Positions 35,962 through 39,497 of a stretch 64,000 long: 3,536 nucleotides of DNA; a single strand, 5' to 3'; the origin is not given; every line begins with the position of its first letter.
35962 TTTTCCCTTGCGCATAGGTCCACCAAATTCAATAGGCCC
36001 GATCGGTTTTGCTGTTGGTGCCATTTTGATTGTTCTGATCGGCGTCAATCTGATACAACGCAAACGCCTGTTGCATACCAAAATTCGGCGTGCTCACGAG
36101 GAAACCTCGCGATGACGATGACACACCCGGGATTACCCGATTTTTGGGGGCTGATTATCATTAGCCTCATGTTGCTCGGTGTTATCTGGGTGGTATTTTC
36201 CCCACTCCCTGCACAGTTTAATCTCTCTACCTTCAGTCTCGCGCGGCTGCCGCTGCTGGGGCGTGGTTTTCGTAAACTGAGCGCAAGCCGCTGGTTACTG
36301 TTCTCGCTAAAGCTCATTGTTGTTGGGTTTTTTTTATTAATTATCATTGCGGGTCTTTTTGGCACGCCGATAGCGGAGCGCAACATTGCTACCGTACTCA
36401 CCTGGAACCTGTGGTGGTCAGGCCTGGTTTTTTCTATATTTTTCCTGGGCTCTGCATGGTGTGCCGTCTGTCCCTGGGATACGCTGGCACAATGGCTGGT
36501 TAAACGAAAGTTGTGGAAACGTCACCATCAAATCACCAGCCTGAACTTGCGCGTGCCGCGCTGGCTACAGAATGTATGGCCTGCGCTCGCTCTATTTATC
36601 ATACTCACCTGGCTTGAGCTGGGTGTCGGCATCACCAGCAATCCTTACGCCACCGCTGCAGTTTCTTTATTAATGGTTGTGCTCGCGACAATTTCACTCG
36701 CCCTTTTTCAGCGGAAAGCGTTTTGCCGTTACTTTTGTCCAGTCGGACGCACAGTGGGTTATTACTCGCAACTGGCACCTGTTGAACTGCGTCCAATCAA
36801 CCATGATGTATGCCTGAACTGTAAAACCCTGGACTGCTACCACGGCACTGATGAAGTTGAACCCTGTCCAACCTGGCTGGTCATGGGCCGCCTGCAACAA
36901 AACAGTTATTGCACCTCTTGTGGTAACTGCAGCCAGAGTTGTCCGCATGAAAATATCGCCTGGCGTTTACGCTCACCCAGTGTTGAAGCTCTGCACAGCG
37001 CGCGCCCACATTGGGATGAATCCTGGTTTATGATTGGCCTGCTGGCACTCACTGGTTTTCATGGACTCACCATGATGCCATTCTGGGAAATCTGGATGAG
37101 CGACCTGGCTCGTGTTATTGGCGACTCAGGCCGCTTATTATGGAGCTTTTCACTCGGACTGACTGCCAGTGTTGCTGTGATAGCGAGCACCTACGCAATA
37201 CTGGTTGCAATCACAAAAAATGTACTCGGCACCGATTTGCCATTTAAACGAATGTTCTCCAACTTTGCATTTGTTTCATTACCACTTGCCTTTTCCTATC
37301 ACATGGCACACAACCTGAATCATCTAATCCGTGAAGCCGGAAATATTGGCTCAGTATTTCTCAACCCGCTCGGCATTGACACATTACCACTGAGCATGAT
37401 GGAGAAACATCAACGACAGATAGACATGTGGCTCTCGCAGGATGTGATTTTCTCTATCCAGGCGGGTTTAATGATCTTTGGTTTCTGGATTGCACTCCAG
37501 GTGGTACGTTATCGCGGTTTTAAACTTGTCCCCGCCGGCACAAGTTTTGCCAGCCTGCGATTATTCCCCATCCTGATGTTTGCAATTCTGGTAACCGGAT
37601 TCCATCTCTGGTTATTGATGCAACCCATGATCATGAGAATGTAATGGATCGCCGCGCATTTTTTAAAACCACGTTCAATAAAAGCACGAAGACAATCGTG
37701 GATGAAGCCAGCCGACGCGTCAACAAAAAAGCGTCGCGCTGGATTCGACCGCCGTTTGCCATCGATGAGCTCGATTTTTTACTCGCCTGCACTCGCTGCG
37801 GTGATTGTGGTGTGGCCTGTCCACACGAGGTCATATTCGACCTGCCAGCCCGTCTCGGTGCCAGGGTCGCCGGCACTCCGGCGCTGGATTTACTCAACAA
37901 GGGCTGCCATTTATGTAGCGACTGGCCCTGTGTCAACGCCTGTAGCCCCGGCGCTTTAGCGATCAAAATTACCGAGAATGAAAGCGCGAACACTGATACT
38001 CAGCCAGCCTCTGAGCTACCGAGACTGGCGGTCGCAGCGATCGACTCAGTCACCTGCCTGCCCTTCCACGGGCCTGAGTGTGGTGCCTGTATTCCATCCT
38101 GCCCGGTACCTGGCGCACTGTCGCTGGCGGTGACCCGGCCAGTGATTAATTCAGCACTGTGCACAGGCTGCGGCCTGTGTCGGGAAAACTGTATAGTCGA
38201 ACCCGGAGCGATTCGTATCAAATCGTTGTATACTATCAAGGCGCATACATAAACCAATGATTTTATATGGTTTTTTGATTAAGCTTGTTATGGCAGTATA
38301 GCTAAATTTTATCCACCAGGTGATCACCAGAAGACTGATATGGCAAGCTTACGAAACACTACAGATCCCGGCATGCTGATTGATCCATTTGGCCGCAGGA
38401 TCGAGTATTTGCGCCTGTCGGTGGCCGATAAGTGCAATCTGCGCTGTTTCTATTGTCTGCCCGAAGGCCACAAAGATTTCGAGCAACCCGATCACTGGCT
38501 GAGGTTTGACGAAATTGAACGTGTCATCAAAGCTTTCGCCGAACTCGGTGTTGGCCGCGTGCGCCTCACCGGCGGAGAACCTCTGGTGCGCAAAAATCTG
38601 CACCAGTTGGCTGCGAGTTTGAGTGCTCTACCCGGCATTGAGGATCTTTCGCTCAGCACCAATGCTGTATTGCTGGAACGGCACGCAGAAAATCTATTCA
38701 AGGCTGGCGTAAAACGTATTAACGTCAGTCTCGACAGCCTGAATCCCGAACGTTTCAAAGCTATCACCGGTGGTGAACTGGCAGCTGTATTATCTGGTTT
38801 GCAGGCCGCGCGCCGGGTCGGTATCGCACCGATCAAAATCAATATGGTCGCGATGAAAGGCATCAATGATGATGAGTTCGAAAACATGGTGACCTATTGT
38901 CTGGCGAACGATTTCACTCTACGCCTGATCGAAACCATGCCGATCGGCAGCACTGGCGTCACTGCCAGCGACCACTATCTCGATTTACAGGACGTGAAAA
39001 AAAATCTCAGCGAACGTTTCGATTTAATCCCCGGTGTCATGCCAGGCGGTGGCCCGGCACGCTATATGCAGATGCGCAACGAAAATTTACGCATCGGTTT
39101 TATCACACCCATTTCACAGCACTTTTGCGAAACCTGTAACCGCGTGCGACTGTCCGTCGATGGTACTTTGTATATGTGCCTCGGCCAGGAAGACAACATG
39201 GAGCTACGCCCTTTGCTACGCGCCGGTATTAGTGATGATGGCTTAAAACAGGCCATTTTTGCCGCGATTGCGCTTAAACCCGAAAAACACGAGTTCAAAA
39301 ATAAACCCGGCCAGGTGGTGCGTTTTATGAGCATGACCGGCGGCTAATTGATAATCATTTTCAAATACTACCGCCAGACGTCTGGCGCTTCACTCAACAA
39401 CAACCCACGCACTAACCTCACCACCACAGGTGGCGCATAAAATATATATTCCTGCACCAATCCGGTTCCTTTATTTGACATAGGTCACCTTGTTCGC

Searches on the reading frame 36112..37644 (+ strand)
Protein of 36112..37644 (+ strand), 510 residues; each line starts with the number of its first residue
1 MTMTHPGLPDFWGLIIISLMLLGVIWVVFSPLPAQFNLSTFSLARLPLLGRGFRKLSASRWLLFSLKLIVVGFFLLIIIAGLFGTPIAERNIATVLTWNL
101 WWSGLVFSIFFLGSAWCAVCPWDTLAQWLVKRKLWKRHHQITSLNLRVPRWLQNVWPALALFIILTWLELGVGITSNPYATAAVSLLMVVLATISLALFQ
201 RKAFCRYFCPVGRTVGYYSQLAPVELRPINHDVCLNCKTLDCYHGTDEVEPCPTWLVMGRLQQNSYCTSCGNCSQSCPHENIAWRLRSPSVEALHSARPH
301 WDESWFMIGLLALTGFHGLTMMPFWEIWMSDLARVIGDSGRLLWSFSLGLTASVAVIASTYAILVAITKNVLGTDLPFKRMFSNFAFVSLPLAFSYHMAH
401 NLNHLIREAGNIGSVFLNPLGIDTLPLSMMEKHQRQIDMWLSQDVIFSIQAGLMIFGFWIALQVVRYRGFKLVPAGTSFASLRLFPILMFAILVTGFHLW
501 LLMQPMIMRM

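Call 4: search_protein_families(library=pfam, proteins=[window:36112-37644:+])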
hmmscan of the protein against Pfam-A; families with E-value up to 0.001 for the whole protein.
window:36112-37644:+ (510 aa): 1 family
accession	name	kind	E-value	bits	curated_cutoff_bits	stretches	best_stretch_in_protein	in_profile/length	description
PF12801.12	Fer4_5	-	4.8e-07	30.1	22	2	184-212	3-31/48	4Fe-4S binding domain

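Call 5: search_protein_families(library=ncbifam, proteins=[window:36112-37644:+])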
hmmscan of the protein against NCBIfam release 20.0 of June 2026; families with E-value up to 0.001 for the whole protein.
window:36112-37644:+ (510 aa): 2 families
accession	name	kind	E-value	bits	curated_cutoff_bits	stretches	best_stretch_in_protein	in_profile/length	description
TIGR02163.1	napH_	subfamily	3.2e-11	43.3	213.05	1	106-282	71-251/255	NapH/MauN family ferredoxin-type protein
NF007013.0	PRK09477.1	equivalog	1.3e-08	34.3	234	1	107-287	95-279/286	quinol dehydrogenase ferredoxin subunit NapH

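Call 88: find_homologous_proteins(query=window:36112-37641:+, max_evalue=0.00001)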
Query window:36112-37641:+ (510 aa): 1106 proteins with E <= 0.00001 among 8000 candidates; the best 120 are listed.
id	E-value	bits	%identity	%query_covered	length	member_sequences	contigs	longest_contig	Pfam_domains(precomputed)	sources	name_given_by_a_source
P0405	0.0e+0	1171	100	100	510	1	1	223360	PF12801.13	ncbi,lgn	-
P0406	4.3e-296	1001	84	100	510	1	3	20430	PF12801.13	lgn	-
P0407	7.9e-275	931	76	100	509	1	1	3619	PF12801.13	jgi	jgi:polyferredoxin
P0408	3.6e-273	925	75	100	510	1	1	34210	PF12801.13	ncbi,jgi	-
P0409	7.8e-273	924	76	100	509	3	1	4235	PF12801.13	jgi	-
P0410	1.7e-271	920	75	100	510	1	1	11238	PF12801.13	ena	-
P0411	3.8e-270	915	74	100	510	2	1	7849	PF12801.13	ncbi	-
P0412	5.3e-269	911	75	100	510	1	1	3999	PF12801.13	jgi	jgi:polyferredoxin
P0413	1.5e-268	910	74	100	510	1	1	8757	-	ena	-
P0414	9.0e-268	907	74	100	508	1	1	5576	PF12801.13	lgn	-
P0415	1.0e-265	901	74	100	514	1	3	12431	PF12801.13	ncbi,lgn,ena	-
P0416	5.5e-265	898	73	100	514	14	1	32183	PF12801.13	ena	-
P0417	9.1e-265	898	73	100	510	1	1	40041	PF12801.13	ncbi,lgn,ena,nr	ncbi:MAG TPA: 4Fe-4S binding protein [Gammaproteobacteria bacterium]|nr:4Fe-4S binding protein [Gamm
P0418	2.8e-264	896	73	100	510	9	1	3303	PF12801.13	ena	-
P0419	3.9e-264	895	73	100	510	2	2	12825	PF12801.13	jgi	jgi:polyferredoxin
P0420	1.7e-263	893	73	100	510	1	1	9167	PF12801.13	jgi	-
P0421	2.7e-263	893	74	100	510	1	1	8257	PF12801.13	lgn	-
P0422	7.0e-263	891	74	100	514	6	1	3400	PF12801.13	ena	-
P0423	1.7e-261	887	73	100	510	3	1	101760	PF12801.13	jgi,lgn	-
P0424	2.5e-261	886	72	100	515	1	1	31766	PF12801.13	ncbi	-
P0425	2.9e-261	886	73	100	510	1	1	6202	PF12801.13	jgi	-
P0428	6.6e-260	881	74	100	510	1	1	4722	PF12801.13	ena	-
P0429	2.4e-259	880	72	100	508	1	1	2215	PF12801.13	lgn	-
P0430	2.6e-259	879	71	100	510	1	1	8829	PF12801.13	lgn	-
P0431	3.2e-258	876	71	100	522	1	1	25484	PF12801.13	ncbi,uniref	ncbi:Nitrogen assimilation regulatory protein [hydrothermal vent metagenome]|uniref:Nitrogen assimil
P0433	2.8e-253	860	71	100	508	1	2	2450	PF12801.13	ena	-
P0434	7.8e-253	858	71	100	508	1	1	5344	PF12801.13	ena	-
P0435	3.1e-252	856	71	100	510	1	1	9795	PF12801.13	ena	-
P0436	5.2e-250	849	70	100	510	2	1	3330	PF12801.13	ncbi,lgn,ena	-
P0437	4.4e-249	846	70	100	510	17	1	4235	PF12801.13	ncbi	-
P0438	1.2e-247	841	70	100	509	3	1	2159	PF12801.13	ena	-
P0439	3.0e-247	840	70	100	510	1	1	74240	PF12801.13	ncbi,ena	-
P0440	4.2e-247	839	70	100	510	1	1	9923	PF12801.13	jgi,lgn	jgi:polyferredoxin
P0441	1.6e-244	831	68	100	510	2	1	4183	PF12801.13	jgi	jgi:ferredoxin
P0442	1.7e-243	827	68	100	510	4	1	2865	PF12801.13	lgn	-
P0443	2.2e-243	827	69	100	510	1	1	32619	PF12801.13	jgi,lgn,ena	-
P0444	4.8e-243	826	69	100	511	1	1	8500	PF12801.13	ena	-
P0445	8.7e-243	825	75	92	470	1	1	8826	PF12801.13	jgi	-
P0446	2.3e-240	817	69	100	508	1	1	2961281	PF12801.13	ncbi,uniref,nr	ncbi:4Fe-4S binding protein [Thiohalobacter sp. IOR34]|uniref:4Fe-4S binding protein n=1 Tax=Thiohal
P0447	9.0e-240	815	68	100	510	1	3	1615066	PF12801.13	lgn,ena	-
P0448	1.6e-239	814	67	100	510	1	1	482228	PF12801.13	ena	-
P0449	3.2e-239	813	69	100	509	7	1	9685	PF12801.13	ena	-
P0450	1.3e-236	805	67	100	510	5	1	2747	PF12801.13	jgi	-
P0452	1.1e-235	802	68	100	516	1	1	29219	PF12801.13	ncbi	-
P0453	2.1e-235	801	67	100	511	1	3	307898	PF12801.13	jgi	-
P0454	3.7e-233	793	66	100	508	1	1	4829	PF12801.13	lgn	-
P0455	5.7e-233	793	65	100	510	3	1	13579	PF12801.13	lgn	-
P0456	1.8e-232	791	66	100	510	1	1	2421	PF12801.13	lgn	-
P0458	2.1e-231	787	65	100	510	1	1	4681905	PF12801.13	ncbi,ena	-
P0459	2.2e-231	787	66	100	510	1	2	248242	PF12801.13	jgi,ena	-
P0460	3.7e-231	787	65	100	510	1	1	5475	PF12801.13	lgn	-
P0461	3.9e-231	787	66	100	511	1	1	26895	PF12801.13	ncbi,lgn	-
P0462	6.5e-231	786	66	100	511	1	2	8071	PF12801.13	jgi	-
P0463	1.5e-230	785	66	100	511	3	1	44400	PF12801.13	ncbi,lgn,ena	-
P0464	2.3e-230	784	66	100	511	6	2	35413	PF12801.13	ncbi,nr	ncbi:MAG: 4Fe-4S binding protein [Gammaproteobacteria bacterium]|nr:4Fe-4S binding protein [Gammapro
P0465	3.2e-230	783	66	100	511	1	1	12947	PF12801.13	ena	-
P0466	3.5e-230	783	66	100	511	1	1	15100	PF12801.13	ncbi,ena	-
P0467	4.1e-230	783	66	100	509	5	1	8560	PF12801.13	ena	-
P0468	7.1e-229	779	65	100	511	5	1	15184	PF12801.13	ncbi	-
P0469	5.2e-228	776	64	100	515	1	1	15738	PF12801.13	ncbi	-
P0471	1.4e-227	775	65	100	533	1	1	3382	PF12801.13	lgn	-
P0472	1.5e-227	775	64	100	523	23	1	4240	PF12801.13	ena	-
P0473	1.6e-227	775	64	100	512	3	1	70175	PF12801.13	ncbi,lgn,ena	-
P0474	2.2e-227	774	65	100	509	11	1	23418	PF12801.13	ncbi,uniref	ncbi:Nitrogen assimilation regulatory protein [hydrothermal vent metagenome]|uniref:Nitrogen assimil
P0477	4.1e-227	773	64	100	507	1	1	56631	PF12801.13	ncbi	-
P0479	8.5e-226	769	63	98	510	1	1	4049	PF12801.13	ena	-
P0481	1.1e-225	769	65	100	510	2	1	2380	PF12801.13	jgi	-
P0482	1.2e-225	768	64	100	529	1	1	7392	PF12801.13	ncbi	-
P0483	1.4e-225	768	63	100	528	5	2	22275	PF12801.13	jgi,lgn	jgi:polyferredoxin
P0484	2.2e-225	768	64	100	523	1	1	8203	PF12801.13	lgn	-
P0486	1.7e-224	765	71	89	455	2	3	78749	PF12801.13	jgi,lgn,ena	-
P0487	3.4e-224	764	64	100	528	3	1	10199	PF12801.13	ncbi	-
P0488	5.6e-224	763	64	100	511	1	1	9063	PF12801.13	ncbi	-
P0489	1.3e-223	762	64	100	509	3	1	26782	PF12801.13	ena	-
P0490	3.2e-223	760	65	100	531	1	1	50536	PF12801.13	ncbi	-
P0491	4.5e-223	760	62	100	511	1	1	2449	PF12801.13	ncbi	-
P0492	6.2e-223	759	63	100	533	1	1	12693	PF12801.13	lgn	-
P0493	7.9e-223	759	61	100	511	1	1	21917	PF12801.13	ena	-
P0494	1.0e-222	759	63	100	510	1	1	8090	PF12801.13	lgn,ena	-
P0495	1.5e-222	758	63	100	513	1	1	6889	PF12801.13,PF13237.12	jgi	jgi:polyferredoxin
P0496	9.3e-222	756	63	100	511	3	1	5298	PF12801.13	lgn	-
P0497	1.7e-221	755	62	100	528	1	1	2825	PF12801.13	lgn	-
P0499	5.2e-221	753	65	96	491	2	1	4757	PF12801.13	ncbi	ncbi:MAG: 4Fe-4S binding protein [Pseudomonadota bacterium]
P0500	1.4e-220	752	64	100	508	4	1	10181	PF12801.13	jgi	-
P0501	1.6e-220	751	63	100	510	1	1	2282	PF12801.13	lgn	-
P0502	3.2e-220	750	62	100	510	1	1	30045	PF12801.13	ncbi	-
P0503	3.3e-220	750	63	100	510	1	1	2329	PF12801.13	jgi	-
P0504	4.0e-220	750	64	100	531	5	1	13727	PF12801.13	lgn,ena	-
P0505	5.0e-220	750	62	100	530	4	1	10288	PF12801.13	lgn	-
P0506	1.1e-219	749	62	100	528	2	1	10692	PF12801.13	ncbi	-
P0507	1.8e-219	748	63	100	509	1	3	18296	PF12801.13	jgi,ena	-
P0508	1.1e-217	742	62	100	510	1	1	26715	PF12801.13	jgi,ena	-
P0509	2.8e-217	741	62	100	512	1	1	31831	PF12801.13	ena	-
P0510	3.2e-217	741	63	100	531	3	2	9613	PF12801.13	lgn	-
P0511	5.7e-217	740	61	100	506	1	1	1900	PF12801.13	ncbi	-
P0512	1.3e-216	739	63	100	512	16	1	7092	PF12801.13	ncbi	-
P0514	3.8e-216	737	62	100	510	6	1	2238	PF12801.13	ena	-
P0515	4.3e-216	737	62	100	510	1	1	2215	PF12801.13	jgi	jgi:ferredoxin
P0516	5.0e-216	737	61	100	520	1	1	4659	PF12801.13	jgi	jgi:hypothetical protein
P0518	6.0e-216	736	62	100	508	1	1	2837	PF12801.13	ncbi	-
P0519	1.2e-215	735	63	100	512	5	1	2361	PF12801.13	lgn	-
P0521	3.6e-215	734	62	100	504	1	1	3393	PF12801.13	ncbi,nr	ncbi:MAG: 4Fe-4S binding protein [Gammaproteobacteria bacterium]|nr:4Fe-4S binding protein [Gammapro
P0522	2.3e-214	731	62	100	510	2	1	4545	PF12801.13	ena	-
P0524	6.7e-214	730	62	100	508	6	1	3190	PF12801.13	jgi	-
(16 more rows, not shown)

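Call 98: predict_structure(alignment_id=A2)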
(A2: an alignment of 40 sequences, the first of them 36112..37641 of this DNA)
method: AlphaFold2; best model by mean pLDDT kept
length: 510 residues; sequences in the alignment: 40
mean_pLDDT: 77.4   pTM: 0.81
mean pLDDT of the five models: 77.4, 76.6, 74.5, 71.9, 70.3
residues with pLDDT >= 90: 127; 70-90: 246; 50-70: 95; < 50: 42
segments of 3 or more residues with pLDDT < 50: 234-237, 239-245, 249-274, 276-279
pLDDT, mean of each block of 10 residues (from residue 1): 77 94 88 61 68 66 76 88 86 81 72 64 77 59 72 87 89 84 89 83 78 77 64 50 50 33 35 48 62 65 90 92 88 85 88 95 95 87 91 92 79 78 80 76 90 93 87 70 90 96 82
secondary structure, 60 per line:
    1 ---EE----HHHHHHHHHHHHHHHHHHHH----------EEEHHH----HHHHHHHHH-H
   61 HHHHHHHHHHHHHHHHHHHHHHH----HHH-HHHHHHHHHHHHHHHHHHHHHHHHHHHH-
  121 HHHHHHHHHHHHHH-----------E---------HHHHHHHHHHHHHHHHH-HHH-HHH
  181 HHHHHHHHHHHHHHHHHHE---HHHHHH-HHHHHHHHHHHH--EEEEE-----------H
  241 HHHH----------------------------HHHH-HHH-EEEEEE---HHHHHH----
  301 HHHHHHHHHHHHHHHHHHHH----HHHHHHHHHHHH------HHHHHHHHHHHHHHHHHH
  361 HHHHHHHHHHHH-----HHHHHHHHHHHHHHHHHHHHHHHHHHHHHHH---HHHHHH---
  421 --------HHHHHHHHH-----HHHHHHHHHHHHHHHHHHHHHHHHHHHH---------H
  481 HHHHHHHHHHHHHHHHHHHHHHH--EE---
elements in order: H10-29 E40-42 H50-58 H60-83 H92-119 H121-134 H156-172 H178-198 H203-208 H210-221 E224-228 H240-244 H273-276 E282-287 H291-296 H301-320 H325-336 H343-372 H378-408 H412-417 H429-437 H443-470 H480-503

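Call 101: fold_search(model_id=the predicted structure, library=pdb)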
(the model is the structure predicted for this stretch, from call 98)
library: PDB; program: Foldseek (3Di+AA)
matches with E <= 10: 434; with E <= 0.001: 0
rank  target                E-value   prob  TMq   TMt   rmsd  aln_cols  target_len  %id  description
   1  7cq6_C                6.5e-02  0.12  0.12  0.11  24.2       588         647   10  Structure of the human CLCN7-OSTM1 complex (released 2020-11-11)
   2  4iu8_B                1.1e-01  0.14  0.13  0.14  21.7       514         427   11  Crystal structure of a membrane transporter (selenomethionine derivative) (released 2013-04-17)
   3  8u7s_A                2.5e-01  0.09  0.11  0.07  25.9       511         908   11  SLC9C1 at pH 6 in presence of Na+ (released 2025-03-26)
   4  8e9h_M                3.2e-01  0.08  0.13  0.13  26.3       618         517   10  Mycobacterial respiratory complex I, fully-inserted quinone (released 2022-10-12)
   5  2nwl_A                3.7e-01  0.06  0.09  0.11  28.3       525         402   12  Crystal structure of GltPh in complex with L-Asp (released 2007-02-27)
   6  6x01_A                3.8e-01  0.06  0.11  0.12  28.7       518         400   12  Crystal structure of the GltPh V216C-A391C mutant cross-linked in outward-facing state (released 2021-02-17)
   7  6uwf                  4.0e-01  0.05  0.09  0.11  29.5       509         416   11  GltPh in complex with L-aspartate and sodium ions in outward-facing state (released 2020-06-03)
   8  9w32_A                4.6e-01  0.07  0.12  0.14  26.3       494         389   11  antagonist 1-bound inactive SSTR5 structure (released 2026-01-21)
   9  6v8g_A                5.2e-01  0.05  0.10  0.12  27.7       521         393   11  GltPh mutant - Y204L A345V V366A (released 2020-11-18)
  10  8fed_I                5.9e-01  0.14  0.12  0.19  15.6       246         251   19  Structure of Mce1-LucB complex from Mycobacterium smegmatis (Map1) (released 2023-02-22)
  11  7cq7_C                5.9e-01  0.07  0.14  0.12  23.6       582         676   10  Structure of the human CLCN7-OSTM1 complex with ADP (released 2020-11-11)
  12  8avy                  6.2e-01  0.08  0.12  0.07  24.6       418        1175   12  The ABCB1 L335C mutant (mABCB1) in the Apo state (released 2023-09-06)
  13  6xwn_C                6.5e-01  0.04  0.09  0.11  28.7       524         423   14  Structure of glutamate transporter homologue GltTk in the presence of TBOA inhibitor (released 2020-03-04)
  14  8e9g_M                7.1e-01  0.06  0.14  0.13  26.2       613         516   10  Mycobacterial respiratory complex I with both quinone positions modelled (released 2022-10-12)
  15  7dla                  7.1e-01  0.06  0.11  0.13  25.0       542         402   11  Crystal structure of nucleoside transporter NupG (D323A mutant) (released 2021-04-07)
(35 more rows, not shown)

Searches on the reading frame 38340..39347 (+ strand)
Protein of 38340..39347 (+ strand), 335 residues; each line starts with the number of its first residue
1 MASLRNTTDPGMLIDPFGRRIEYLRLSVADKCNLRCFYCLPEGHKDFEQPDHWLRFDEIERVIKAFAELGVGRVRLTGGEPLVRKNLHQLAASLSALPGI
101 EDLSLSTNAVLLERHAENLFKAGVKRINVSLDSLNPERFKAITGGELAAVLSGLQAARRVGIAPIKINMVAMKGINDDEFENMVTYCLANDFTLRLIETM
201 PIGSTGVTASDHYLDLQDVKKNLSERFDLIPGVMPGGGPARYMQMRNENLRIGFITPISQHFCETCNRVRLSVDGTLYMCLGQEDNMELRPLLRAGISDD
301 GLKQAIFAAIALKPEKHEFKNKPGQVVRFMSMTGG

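Call 4: search_protein_families(library=pfam, proteins=[window:38340-39347:+])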
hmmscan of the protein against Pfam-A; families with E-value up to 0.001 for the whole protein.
window:38340-39347:+ (335 aa): 3 families
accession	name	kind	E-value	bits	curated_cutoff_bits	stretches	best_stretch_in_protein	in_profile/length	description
PF06463.18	Mob_synth_C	-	1e-35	122.9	37.4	1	193-319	2-128/128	Molybdenum Cofactor Synthesis C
PF04055.27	Radical_SAM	-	4.6e-34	118.4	29.5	1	27-185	2-164/166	Radical SAM superfamily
PF13353.11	Fer4_12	-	7.4e-05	23.5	22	1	29-92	12-75/137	4Fe-4S single cluster domain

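Call 5: search_protein_families(library=ncbifam, proteins=[window:38340-39347:+])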
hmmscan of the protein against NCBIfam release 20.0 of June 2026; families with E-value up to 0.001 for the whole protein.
window:38340-39347:+ (335 aa): 59 families (the best 25 are shown)
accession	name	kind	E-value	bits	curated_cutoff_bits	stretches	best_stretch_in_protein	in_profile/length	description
TIGR02666.1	moaA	equivalog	1.3e-112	376.1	284.05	1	13-335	1-336/336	GTP 3',8-cyclase MoaA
TIGR02668.1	moaA_archaeal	equivalog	3.4e-75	252.8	325.25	1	13-313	1-298/303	GTP 3',8-cyclase MoaA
NF001199.0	PRK00164.2-1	equivalog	6.4e-73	245.6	231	1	12-311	2-299/308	GTP 3',8-cyclase MoaA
TIGR04317.1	W_rSAM_matur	equivalog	2.4e-16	59.8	380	1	22-158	4-137/349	tungsten cofactor oxidoreductase radical SAM maturase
TIGR04347.1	pseudo_SAM_Halo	equivalog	4e-16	59.3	525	1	28-184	44-196/390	TIGR04347 family pseudo-SAM/SPASM protein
NF045702.1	rSAM_GDGT_ether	equivalog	4.2e-16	58.6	450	1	26-211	90-277/486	tetraether lipid synthase Tes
TIGR02109.1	PQQ_syn_pqqE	equivalog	6.6e-16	58.2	381.35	1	27-189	12-171/358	pyrroloquinoline quinone biosynthesis protein PqqE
TIGR04545.1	rSAM_ahbD_hemeb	equivalog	1.1e-15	57.9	500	1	28-187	6-162/339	heme b synthase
NF050035.1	rSAM_WgK_link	exception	1.1e-14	54.3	650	1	25-209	12-191/367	radical SAM/SPASM peptide maturase WgkB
NF045646.2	rSAM_Se_TrsS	equivalog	1.4e-14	53.5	490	1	26-208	90-272/441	radical SAM (seleno)protein TrsS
TIGR04546.1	rSAM_ahbC_deAc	equivalog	3.1e-14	52.6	650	1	28-163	45-178/390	12,18-didecarboxysiroheme deacetylase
TIGR04054.1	rSAM_NirJ1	equivalog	7.1e-14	51.2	650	1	28-161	42-173/387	putative heme d1 biosynthesis radical SAM protein NirJ1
TIGR04055.1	rSAM_NirJ2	equivalog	1.2e-13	51.3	500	1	29-188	7-162/326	putative heme d1 biosynthesis radical SAM protein NirJ2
NF045574.1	sacti_mat_StsB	exception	1.6e-13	50.3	625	1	26-213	100-280/466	StsB family radical SAM/SPASM domain sactipeptide maturase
TIGR04311.1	rSAM_Geo_metal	subfamily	1.8e-13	50.3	400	1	25-160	6-145/423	radical SAM/SPASM family putative metalloenzyme maturase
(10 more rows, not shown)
